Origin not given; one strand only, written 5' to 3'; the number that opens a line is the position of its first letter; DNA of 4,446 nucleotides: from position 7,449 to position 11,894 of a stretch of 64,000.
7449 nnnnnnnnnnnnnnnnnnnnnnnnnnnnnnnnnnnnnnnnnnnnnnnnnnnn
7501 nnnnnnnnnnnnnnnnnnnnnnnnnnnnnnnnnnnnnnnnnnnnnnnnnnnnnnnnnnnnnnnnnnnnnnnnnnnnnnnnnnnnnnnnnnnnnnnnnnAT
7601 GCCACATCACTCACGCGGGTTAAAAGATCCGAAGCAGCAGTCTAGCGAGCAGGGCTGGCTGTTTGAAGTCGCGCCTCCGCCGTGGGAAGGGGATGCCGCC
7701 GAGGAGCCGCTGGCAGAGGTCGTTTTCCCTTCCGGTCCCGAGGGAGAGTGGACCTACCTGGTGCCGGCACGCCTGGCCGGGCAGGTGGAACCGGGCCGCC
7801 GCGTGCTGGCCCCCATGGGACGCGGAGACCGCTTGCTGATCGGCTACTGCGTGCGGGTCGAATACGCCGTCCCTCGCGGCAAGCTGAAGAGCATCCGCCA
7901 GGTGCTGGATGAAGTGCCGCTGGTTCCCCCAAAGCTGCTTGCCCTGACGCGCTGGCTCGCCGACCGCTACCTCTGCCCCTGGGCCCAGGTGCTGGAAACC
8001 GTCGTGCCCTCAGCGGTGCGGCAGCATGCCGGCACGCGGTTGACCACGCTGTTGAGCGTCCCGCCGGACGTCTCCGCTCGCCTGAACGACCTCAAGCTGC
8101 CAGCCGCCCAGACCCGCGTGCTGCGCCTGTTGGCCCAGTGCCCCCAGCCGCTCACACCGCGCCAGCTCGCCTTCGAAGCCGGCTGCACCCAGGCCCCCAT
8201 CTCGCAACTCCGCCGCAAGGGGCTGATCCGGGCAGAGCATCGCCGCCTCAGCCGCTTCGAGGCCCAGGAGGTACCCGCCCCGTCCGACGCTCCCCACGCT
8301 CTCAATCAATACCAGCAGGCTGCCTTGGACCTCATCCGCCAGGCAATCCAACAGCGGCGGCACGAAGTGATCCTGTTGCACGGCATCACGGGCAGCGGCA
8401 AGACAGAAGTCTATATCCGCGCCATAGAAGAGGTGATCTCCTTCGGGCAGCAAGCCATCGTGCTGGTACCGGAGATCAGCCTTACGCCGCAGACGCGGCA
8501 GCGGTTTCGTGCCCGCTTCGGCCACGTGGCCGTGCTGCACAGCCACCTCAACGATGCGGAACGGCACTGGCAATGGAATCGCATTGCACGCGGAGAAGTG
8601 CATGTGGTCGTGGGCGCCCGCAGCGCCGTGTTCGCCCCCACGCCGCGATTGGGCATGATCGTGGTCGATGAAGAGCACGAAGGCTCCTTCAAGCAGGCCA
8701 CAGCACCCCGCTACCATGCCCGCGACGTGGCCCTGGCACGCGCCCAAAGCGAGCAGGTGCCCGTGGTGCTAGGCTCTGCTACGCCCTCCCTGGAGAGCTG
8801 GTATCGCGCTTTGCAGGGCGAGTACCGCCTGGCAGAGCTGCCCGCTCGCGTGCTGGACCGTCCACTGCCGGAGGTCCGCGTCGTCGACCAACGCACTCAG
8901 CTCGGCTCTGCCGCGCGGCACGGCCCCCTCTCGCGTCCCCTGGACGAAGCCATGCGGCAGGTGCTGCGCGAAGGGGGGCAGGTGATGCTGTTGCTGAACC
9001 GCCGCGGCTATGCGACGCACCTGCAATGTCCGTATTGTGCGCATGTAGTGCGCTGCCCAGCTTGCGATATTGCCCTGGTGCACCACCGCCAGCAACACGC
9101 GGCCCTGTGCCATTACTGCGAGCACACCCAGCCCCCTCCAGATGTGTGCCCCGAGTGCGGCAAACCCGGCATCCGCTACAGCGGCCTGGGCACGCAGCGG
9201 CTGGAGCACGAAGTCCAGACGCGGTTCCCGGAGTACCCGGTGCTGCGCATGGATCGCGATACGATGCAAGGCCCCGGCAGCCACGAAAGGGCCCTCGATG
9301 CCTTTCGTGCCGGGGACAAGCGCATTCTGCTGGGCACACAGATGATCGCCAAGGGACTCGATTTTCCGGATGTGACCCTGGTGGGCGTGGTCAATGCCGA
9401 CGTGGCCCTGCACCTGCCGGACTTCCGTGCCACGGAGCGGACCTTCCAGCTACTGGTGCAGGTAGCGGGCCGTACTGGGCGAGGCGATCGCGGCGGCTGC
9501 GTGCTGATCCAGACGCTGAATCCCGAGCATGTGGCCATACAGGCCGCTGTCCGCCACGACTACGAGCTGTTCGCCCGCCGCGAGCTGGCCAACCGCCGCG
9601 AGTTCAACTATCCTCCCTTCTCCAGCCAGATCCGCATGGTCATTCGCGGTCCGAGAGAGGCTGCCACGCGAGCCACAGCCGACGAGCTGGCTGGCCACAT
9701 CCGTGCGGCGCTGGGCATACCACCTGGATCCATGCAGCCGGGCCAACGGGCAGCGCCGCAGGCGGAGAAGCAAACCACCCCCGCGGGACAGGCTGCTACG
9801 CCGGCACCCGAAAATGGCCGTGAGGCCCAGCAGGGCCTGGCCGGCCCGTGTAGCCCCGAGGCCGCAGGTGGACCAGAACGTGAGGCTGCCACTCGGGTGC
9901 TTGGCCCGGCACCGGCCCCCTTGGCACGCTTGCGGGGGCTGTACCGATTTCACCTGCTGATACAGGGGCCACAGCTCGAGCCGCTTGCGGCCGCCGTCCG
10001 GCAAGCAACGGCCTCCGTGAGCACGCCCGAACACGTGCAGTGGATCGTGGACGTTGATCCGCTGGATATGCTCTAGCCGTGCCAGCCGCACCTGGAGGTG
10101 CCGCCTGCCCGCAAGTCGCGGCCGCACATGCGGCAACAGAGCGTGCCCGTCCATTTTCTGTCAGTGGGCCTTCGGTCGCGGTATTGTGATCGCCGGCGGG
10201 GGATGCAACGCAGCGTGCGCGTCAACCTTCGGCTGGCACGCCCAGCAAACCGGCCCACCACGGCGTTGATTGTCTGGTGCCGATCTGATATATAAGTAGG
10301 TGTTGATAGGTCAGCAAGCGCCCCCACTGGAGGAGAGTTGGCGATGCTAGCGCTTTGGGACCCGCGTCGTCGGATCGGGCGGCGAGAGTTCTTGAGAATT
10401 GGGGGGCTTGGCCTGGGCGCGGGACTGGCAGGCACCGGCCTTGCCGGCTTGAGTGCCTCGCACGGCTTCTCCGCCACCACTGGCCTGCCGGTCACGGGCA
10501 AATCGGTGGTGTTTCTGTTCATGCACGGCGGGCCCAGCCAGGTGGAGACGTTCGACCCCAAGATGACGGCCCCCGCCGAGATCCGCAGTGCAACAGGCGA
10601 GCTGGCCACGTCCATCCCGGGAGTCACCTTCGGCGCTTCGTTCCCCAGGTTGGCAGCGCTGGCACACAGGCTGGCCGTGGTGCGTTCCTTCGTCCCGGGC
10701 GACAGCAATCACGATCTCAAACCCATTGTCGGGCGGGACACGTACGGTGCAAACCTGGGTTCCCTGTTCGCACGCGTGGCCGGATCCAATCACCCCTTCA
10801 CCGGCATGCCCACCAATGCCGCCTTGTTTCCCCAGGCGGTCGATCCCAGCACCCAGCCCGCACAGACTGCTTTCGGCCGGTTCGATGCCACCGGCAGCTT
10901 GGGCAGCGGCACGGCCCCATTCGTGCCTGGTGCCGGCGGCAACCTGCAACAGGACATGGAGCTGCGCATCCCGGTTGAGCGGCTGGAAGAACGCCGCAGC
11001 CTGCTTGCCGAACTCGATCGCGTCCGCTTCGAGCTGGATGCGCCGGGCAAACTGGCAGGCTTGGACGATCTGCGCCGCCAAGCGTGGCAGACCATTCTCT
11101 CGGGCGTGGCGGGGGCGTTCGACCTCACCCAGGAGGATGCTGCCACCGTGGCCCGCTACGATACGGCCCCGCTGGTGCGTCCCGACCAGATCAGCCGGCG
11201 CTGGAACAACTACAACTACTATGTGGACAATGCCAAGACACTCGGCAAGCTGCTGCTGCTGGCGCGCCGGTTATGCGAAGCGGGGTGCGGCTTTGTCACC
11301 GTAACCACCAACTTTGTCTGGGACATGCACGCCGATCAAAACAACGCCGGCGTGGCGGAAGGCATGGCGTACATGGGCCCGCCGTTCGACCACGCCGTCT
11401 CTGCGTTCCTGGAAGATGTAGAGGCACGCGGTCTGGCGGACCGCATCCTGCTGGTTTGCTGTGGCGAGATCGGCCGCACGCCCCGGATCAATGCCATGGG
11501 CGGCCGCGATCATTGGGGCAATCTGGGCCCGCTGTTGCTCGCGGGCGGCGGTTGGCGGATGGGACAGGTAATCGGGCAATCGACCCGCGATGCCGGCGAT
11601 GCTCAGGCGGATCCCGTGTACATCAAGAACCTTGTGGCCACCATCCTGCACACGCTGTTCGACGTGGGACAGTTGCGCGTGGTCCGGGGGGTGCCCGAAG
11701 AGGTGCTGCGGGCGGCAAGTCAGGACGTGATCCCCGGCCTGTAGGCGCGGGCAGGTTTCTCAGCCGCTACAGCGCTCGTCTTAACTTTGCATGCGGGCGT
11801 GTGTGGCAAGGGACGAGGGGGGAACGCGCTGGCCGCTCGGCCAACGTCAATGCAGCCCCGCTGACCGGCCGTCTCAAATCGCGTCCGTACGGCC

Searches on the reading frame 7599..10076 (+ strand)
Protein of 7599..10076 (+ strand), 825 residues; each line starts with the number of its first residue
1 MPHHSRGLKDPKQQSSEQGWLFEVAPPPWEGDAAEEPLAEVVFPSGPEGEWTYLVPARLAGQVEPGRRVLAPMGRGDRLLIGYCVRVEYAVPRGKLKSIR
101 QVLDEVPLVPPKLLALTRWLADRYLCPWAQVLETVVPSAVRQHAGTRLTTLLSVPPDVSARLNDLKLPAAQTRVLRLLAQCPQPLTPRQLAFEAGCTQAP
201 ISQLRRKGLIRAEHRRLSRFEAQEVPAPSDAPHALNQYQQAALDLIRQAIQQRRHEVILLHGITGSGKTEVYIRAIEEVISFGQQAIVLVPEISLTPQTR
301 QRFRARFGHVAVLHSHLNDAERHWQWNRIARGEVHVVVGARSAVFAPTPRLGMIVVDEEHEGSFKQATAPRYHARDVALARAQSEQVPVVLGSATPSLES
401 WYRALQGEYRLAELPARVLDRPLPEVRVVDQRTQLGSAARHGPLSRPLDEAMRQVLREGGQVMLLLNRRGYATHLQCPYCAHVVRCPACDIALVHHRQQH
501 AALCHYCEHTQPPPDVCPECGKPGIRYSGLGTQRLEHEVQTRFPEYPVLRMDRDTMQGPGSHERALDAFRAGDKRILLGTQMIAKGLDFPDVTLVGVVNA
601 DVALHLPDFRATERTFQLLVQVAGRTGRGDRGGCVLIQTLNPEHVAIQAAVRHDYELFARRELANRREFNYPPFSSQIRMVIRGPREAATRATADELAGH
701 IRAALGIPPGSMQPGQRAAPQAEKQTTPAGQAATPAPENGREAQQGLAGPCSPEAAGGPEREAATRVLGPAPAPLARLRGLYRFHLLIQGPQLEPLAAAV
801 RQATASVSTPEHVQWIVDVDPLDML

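Call 72: search_protein_families(library=pfam, proteins=[window:7599-10076:+], max_evalue=0.0001)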
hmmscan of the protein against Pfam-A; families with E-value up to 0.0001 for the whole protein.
window:7599-10076:+ (825 aa): 6 families
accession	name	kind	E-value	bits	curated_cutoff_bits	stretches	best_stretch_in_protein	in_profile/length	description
PF17764.6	PriA_3primeBD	-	2.1e-20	72.8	22.7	1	40-137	1-96/96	3'DNA-binding domain (3'BD)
PF00270.35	DEAD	-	3.4e-18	66.4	26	1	237-397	2-161/167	DEAD/DEAH box helicase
PF18074.6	PriA_C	-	1.8e-16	61.2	26.9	1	763-821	36-95/95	Primosomal protein N C-terminal domain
PF04851.21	ResIII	-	2.7e-16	60.4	22.5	1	234-397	3-163/164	Type III restriction enzyme, res subunit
PF00271.37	Helicase_C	-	7.5e-13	49.1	23.5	1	538-628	33-108/110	Helicase conserved C-terminal domain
PF18319.7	Zn_ribbon_PriA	-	2.6e-08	34.1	26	1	486-512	1-27/27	PriA DNA helicase Cys-rich region (CRR) domain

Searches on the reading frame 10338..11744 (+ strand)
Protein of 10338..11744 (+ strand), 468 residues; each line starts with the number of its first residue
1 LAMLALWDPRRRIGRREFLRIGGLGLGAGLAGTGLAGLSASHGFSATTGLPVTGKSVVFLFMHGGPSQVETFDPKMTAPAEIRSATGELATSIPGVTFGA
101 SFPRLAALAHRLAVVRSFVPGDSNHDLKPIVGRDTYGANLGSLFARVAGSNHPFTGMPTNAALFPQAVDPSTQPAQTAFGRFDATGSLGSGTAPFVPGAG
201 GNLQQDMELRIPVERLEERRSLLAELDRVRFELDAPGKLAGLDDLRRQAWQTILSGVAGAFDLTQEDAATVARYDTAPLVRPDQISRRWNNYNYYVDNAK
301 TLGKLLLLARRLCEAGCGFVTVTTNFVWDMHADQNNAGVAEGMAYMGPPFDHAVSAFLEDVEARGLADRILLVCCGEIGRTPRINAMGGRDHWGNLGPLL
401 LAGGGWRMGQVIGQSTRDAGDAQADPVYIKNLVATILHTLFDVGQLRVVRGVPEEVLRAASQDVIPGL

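Call 72: search_protein_families(library=pfam, proteins=[window:10338-11744:+], max_evalue=0.0001)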
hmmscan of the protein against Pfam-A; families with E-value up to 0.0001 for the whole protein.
window:10338-11744:+ (468 aa): 1 family
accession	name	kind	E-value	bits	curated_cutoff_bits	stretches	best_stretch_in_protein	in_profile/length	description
PF07394.17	DUF1501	-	1.4e-55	189.5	27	1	55-440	2-361/390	Protein of unknown function (DUF1501)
